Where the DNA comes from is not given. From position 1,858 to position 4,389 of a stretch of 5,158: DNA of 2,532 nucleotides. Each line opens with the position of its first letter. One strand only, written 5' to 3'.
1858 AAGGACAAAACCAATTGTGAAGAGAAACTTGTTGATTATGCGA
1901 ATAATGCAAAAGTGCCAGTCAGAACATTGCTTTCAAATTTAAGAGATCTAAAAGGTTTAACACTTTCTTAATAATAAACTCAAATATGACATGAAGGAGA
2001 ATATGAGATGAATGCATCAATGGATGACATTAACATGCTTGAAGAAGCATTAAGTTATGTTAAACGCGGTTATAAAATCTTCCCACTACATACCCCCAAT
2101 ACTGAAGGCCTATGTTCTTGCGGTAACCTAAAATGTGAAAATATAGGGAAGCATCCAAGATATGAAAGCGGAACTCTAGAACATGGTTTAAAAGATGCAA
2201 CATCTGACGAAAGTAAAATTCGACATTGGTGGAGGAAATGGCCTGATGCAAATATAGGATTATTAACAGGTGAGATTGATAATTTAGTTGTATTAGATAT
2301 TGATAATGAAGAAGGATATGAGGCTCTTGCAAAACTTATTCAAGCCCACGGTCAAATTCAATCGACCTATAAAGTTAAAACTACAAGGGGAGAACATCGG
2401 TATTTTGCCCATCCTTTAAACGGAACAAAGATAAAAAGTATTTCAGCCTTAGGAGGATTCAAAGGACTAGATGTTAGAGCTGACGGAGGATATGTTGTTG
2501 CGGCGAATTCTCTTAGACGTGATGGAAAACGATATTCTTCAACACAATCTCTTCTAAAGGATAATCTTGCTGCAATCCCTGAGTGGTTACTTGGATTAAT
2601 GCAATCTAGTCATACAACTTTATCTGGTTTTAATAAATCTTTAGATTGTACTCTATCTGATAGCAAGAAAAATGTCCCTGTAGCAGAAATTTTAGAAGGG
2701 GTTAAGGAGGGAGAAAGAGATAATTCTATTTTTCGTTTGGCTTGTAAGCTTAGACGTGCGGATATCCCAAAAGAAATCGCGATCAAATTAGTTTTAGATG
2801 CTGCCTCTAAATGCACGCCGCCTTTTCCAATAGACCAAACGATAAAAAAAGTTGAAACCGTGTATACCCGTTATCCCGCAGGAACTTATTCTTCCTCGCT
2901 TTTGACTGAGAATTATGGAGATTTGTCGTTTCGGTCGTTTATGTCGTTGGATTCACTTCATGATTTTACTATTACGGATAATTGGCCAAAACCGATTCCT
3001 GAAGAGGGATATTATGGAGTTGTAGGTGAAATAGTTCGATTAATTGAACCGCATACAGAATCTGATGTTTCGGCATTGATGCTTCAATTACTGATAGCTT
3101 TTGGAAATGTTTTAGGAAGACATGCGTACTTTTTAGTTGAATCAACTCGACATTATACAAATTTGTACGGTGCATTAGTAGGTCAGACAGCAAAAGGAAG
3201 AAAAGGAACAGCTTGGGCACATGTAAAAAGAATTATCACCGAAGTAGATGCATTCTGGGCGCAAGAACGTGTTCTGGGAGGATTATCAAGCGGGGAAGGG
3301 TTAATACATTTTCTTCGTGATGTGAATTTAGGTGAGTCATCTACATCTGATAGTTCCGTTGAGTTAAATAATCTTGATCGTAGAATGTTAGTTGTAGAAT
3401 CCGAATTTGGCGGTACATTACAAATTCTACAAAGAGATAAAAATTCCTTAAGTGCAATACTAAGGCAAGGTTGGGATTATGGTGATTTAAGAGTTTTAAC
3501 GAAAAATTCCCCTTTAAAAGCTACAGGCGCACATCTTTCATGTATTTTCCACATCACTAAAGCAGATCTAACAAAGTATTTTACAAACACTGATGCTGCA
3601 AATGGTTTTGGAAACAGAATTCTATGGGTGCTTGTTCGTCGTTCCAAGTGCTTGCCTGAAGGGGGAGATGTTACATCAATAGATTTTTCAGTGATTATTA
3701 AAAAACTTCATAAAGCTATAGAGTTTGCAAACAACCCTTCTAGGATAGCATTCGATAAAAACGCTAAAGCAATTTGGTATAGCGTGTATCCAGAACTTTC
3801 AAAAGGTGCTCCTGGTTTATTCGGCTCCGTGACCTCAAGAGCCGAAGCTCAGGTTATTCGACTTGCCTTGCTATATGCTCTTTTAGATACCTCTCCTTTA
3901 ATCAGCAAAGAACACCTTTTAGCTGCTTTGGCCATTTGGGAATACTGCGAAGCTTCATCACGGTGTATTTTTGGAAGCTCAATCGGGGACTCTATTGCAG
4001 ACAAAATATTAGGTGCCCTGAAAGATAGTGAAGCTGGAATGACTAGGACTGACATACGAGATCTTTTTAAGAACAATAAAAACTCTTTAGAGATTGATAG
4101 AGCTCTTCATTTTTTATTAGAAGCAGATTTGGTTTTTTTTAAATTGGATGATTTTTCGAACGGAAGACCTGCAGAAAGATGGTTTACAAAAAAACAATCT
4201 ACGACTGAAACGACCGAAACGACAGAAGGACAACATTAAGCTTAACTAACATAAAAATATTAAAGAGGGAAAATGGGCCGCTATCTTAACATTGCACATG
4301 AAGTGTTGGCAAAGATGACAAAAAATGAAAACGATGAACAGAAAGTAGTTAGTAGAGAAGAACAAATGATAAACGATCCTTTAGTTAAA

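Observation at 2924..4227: Perfect 17-bp inverted repeat built from 9-bp-phased triplet arrays brackets the DUF3987-like half of the replicase gene (candidate in-gene origin/iterons)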

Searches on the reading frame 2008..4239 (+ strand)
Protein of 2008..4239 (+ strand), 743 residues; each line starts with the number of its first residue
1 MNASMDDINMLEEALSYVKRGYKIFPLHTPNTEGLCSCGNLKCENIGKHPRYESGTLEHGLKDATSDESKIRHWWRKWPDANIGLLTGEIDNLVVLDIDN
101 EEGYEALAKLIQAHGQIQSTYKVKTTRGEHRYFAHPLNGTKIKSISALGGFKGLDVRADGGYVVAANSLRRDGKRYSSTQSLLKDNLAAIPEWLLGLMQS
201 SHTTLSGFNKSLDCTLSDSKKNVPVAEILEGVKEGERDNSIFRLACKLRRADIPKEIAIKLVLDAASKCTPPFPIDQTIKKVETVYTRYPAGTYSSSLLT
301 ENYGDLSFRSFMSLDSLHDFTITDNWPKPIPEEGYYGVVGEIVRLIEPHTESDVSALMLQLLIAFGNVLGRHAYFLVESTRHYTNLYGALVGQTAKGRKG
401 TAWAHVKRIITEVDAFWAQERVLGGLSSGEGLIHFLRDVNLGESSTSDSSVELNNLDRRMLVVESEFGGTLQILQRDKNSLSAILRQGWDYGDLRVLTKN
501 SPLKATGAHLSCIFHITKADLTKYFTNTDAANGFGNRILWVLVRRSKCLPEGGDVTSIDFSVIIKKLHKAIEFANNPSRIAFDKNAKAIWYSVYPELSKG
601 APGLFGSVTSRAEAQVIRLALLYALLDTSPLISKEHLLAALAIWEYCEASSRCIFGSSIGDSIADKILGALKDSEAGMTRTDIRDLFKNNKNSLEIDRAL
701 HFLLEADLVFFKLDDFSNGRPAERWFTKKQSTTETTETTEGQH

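Call 6: search_protein_families(library=pfam, proteins=[window:2008-4239:+], max_evalue=0.01)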
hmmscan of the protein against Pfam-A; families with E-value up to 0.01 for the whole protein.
window:2008-4239:+ (743 aa): 3 families
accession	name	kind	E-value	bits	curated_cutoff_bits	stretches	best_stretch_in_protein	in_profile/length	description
PF09250.16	Prim-Pol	-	9e-35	120.9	22.8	1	14-193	1-158/158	Bifunctional DNA primase/polymerase, N-terminal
PF13148.11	DUF3987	-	7.1e-16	58.8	27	1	453-656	139-363/364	Protein of unknown function (DUF3987)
PF08708.16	PriCT_1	-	2.4e-06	27.5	21.1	1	228-286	4-62/67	Primase C terminal 1 (PriCT-1)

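Call 10: find_homologous_proteins(query=window:2008-4236:+, max_evalue=1e-10)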
Query window:2008-4236:+ (743 aa): 1032 proteins with E <= 1e-10 among 8000 candidates; the best 120 are listed.
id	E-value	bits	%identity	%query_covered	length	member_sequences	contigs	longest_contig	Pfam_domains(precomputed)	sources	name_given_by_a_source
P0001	0.0e+0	1699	100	100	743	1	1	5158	PF13148.12,PF09250.17,PF08708.17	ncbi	-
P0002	1.5e-186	640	45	97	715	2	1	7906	PF13148.12,PF09250.17,PF08708.17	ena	-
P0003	4.6e-182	625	45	97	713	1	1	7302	PF13148.12,PF09250.17,PF08708.17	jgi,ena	-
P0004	1.2e-180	621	43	98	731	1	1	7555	PF09250.17,PF08708.17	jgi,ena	-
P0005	1.3e-177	611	43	98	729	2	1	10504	PF13148.12,PF09250.17,PF08708.17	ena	-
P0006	5.5e-175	602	43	99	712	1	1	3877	PF09250.17,PF08708.17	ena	-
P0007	3.4e-173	596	43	97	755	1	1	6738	PF13148.12,PF09250.17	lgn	-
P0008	1.5e-171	591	42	98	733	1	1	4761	PF13148.12,PF09250.17,PF08708.17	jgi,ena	-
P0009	3.3e-171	589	42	98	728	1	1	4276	PF13148.12,PF09250.17,PF08708.17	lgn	-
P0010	7.9e-171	588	43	99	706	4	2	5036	PF13148.12,PF09250.17,PF08708.17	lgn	-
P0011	2.9e-170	586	42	98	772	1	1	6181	PF13148.12,PF09250.17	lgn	-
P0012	5.9e-169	582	43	97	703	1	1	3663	PF13148.12,PF09250.17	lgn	-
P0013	4.4e-168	579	43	97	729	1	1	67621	PF13148.12,PF09250.17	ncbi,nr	ncbi:MAG: bifunctional DNA primase/polymerase [Chloroflexi bacterium]|nr:bifunctional DNA primase/po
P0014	5.9e-165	569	41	96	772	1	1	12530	PF13148.12,PF09250.17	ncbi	-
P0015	5.7e-164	566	43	97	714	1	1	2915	PF13148.12,PF09250.17,PF08708.17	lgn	-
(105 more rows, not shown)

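Call 11: find_related_loci(query=window:2008-4236:+, collection=viral_contigs, flank=5000)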
Query window:2008-4236:+ (743 aa) in viral_contigs; peptide patterns used: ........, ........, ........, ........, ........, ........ (x = any residue, [..] = any of these).
2 stretches matched a pattern; 2 encode a relative of the query (tblastn E <= 1e-3); 2 distinct loci.
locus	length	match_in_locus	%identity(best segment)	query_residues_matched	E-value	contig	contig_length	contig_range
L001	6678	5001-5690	28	10-273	4e-26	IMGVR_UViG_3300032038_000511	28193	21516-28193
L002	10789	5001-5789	27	14-266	2e-15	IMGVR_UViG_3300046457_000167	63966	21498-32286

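Call 14: find_related_loci(query=A1, collection=metagenome_contigs, flank=4000)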
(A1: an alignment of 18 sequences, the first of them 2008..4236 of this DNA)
Query A1 (743 aa) in metagenome_contigs; peptide patterns used: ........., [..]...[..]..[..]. (x = any residue, [..] = any of these).
600 stretches matched a pattern (row limit reached: there are more); 579 encode a relative of the query (tblastn E <= 1e-3); the best 80 are kept; 80 distinct loci.
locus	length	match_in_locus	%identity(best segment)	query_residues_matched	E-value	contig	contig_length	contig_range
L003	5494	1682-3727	45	9-729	0e+0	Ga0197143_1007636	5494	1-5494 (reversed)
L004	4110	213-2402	42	9-738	0e+0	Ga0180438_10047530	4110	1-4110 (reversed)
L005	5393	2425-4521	39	14-736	3e-163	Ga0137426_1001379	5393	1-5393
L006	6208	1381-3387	40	8-700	3e-158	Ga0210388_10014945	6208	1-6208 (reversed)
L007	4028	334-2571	39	2-741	1e-160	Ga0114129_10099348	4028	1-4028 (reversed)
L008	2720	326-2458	39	10-725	8e-160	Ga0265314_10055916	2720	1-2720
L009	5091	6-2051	38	24-726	1e-151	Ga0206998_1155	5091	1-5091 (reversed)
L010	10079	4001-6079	36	8-726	3e-146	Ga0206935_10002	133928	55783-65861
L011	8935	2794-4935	38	9-740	2e-142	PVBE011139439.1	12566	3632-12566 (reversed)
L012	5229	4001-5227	52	321-723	8e-136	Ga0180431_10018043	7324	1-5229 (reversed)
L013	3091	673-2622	38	60-741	4e-141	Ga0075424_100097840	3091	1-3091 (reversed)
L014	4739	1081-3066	36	15-725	4e-136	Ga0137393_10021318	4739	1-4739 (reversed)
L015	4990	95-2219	51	10-723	2e-160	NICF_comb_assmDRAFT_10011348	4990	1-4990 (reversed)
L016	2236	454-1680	50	327-732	1e-140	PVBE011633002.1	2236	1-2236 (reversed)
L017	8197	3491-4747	50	320-730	6e-131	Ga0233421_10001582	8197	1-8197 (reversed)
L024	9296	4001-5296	47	310-726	4e-126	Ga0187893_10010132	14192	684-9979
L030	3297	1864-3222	45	306-741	2e-127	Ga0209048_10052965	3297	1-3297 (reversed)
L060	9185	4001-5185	51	325-725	7e-118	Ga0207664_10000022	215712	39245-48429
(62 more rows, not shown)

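Call 15: find_related_loci(query=A1, collection=genome_contigs, flank=4000)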
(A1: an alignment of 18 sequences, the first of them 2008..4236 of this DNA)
Query A1 (743 aa) in genome_contigs; peptide patterns used: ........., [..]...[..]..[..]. (x = any residue, [..] = any of these).
599 stretches matched a pattern (row limit reached: there are more); 562 encode a relative of the query (tblastn E <= 1e-3); the best 80 are kept; 80 distinct loci.
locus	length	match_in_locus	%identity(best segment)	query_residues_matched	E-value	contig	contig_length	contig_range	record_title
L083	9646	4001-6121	42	11-738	0e+0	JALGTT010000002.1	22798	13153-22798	MAG: Candidatus Hebobacteria bacterium isolate Meg22_1012_Bin_273 Meg22_1012_Bin_273_scaffold_5639, whole genome shotgun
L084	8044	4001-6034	42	10-728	3e-171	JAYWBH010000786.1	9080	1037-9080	MAG: Bryobacterales bacterium isolate GL93_UP_concoct_250 GL93_UP_concoct_250_785, whole genome shotgun sequence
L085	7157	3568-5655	41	7-738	4e-168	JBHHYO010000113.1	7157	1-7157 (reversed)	MAG: Nitrospinales bacterium isolate Maj_2_bin.45 NODE_6153_length_7157_cov_9.645593, whole genome shotgun sequence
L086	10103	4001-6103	40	14-743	6e-164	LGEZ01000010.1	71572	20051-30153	MAG: Clostridia bacterium 41_269 MPF_scaffold_23, whole genome shotgun sequence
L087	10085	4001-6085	40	12-737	2e-164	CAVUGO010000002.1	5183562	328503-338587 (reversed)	MAG: uncultured Acidobacteriota bacterium isolate MFD02248.bin.1.141 genome assembly, contig: contig_3779, whole genome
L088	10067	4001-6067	37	4-723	1e-161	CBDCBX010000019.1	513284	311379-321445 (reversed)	MAG: Acidobacteriota bacterium isolate 3beccde0-225e-480f-8752-c289bce3f7eb genome assembly, contig: contig_19, whole ge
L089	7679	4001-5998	40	9-726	7e-161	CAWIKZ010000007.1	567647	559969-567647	MAG: uncultured Acidobacteriaceae bacterium isolate MFD03323.bin.1.140 genome assembly, contig: contig_26887, whole geno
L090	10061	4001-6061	39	4-725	4e-159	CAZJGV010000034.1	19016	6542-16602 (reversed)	MAG TPA_asm: uncultured Pelotomaculum sp. isolate SRP263991_co4_160 genome assembly, contig: NODE_4001_length_19016_cov_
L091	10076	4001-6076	39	8-723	7e-158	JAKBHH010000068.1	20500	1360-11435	MAG: Acidobacteria bacterium isolate DBS1-2.bin51 NODE_2475_length_20500_cov_3.803564, whole genome shotgun sequence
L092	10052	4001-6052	38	9-728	7e-155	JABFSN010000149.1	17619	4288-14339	MAG: Phycisphaerales bacterium isolate WB-IL-13 seq_1490, whole genome shotgun sequence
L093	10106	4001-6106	37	4-738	3e-152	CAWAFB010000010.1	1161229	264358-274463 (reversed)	MAG: uncultured Acidobacteriaceae bacterium isolate MFD00731.bin.3.65 genome assembly, contig: contig_20615, whole genom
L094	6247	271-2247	39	38-730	9e-151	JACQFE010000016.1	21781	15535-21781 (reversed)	MAG: Planctomycetota bacterium isolate NC_groundwater_1039_Pr1_S-0.65um_57_94 Montesol18_Sp65_coassembly_scaffold_14333,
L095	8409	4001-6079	38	11-734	6e-149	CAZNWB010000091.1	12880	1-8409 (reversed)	MAG TPA_asm: uncultured bacterium isolate SRP119689_co1_259 genome assembly, contig: NODE_7118_length_12880_cov_6.974737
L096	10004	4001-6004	41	12-726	1e-157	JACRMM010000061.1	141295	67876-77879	MAG: Deltaproteobacteria bacterium isolate NC_groundwater_1907_Pr3_S2p5_68_52 SR2-18-S2p5_coassembly_scaffold_327635, wh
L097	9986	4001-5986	40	10-725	3e-146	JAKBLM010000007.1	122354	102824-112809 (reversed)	MAG: Acidobacteria bacterium isolate FK1.bin65 NODE_130_length_122354_cov_10.193051, whole genome shotgun sequence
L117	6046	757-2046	48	307-730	2e-129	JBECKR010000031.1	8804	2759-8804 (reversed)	MAG: Acidobacteriota bacterium isolate ETDI10 k127_910364, whole genome shotgun sequence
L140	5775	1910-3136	48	313-725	4e-121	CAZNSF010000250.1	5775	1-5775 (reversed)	MAG TPA_asm: uncultured Verrucomicrobiota bacterium isolate binchicken_co203_434 genome assembly, contig: k141_3203271,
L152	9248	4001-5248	48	311-727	2e-119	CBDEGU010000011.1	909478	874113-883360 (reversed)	MAG: Bryobacterales bacterium isolate 63e98ee0-76b8-4d66-b35b-f102d4a5bfdb genome assembly, contig: contig_11, whole gen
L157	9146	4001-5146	49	331-726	8e-119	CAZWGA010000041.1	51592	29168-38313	MAG TPA_asm: uncultured Solibacteraceae bacterium isolate SRP273308_co1_25 genome assembly, contig: NODE_653_length_5159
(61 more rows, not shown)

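Call 25: search_solved_structures(query=window:2008-4236:+, max_evalue=0.01)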
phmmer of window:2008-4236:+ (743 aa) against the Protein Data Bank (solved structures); distinct sequences matched with E-value up to 0.01: 0.

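Call 45: find_encoding_contigs(protein=P0013, flank=10000, max_places=1)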
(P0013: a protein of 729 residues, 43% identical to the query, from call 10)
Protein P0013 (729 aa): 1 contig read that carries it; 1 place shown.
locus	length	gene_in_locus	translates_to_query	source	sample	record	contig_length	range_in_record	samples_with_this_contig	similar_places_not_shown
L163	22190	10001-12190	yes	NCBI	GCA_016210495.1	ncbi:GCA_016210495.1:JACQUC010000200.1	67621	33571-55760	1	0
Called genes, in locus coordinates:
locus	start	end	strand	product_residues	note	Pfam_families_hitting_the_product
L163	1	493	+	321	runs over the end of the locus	PF00482:T2SSF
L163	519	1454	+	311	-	PF00482:T2SSF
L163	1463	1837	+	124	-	PF02643:DUF192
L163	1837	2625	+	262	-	PF04140:ICMT (weak), PF04191:PEMT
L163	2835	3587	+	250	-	PF01209:Ubie_methyltran, PF07021:MetW (faint), PF13489:Methyltransf_23, PF13649:Methyltransf_25, PF13847:Methyltransf_31, PF08241:Methyltransf_11, PF08242:Methyltransf_12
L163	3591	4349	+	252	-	PF01975:SurE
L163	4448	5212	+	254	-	PF13413:HTH_25, PF13560:HTH_31 (weak), PF13464:RodZ_C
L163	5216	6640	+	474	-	PF00919:UPF0004, PF04055:Radical_SAM, PF18693:TRAM_2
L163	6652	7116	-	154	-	-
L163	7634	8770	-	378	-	PF14659:Phage_int_SAM_3, PF00589:Phage_integrase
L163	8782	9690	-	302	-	-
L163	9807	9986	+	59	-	PF12728:HTH_17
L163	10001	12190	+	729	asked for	PF09250:Prim-Pol, PF13148:DUF3987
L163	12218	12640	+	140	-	-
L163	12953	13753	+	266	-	-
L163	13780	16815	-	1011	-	-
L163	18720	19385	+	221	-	PF00376:MerR (weak), PF13411:MerR_1, PF04255:DUF433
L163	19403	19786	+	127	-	PF18478:PIN_10 (weak), PF18480:DUF5615 (weak)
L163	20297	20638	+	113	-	PF11950:DUF3467 (weak)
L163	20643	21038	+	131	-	-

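Call 46: find_encoding_contigs(protein=P0002, flank=6000, max_places=1)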
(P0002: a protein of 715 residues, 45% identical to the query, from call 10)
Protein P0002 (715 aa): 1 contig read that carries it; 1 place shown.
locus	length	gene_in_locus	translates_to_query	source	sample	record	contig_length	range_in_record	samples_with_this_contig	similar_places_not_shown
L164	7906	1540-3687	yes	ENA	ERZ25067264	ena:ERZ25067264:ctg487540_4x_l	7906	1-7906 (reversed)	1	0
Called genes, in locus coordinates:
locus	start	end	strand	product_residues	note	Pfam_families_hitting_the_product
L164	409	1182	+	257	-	-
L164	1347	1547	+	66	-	PF12728:HTH_17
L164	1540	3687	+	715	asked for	PF09250:Prim-Pol, PF08708:PriCT_1, PF13148:DUF3987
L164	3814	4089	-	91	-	-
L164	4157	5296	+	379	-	-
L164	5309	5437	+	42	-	-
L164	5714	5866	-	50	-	-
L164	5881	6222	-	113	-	-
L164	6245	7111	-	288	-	-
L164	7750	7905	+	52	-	?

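Call 48: predict_structure(alignment_id=A2)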
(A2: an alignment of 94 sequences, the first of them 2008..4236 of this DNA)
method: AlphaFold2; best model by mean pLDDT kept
length: 743 residues; sequences in the alignment: 94
mean_pLDDT: 88.1   pTM: 0.62
mean pLDDT of the five models: 88.1, 87.3, 87.2, 87.1, 86.0
residues with pLDDT >= 90: 563; 70-90: 87; 50-70: 30; < 50: 63
segments of 3 or more residues with pLDDT < 50: 1-4, 203-221, 293-323, 740-743
pLDDT, mean of each block of 10 residues (from residue 1): 64 97 97 94 94 68 96 96 97 97 96 96 96 94 93 96 97 94 94 95 44 33 78 89 92 92 94 95 92 47 36 34 73 98 97 97 98 97 98 83 93 97 94 91 57 75 96 90 96 91 93 96 91 95 94 93 98 94 98 96 94 98 98 99 98 90 93 96 95 95 93 87 92 53 42
secondary structure, 60 per line:
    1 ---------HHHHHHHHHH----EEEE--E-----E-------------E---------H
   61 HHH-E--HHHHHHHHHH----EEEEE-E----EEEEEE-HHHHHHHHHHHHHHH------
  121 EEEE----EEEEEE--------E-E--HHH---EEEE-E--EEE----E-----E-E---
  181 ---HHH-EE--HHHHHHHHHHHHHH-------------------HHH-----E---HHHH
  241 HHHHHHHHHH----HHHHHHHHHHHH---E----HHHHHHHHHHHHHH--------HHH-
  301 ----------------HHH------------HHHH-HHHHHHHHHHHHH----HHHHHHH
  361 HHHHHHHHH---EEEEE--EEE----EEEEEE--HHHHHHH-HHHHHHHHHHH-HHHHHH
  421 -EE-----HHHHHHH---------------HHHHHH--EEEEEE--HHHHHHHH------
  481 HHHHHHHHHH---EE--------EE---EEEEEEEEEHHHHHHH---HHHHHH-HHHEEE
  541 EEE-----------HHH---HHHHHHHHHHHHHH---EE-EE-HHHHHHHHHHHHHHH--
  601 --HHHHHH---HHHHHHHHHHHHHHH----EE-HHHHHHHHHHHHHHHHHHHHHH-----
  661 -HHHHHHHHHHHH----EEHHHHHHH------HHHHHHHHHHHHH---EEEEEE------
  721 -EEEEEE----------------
elements in order (helices of 4 or more, strands of 3 or more residues): H10-19 E24-27 H60-63 H68-77 E82-86 E93-98 H100-114 E121-124 E129-134 E154-157 E162-164 H192-205 H237-250 H255-266 H275-288 H332-335 H337-349 H354-369 E373-377 E380-382 E387-392 H395-401 H403-413 H415-420 H429-435 H451-456 E459-464 H467-474 H481-490 E509-517 H518-524 H528-533 E538-543 H561-574 H584-598 H603-608 H612-626 H634-655 H662-673 H680-686 H693-705 E709-714 E722-727
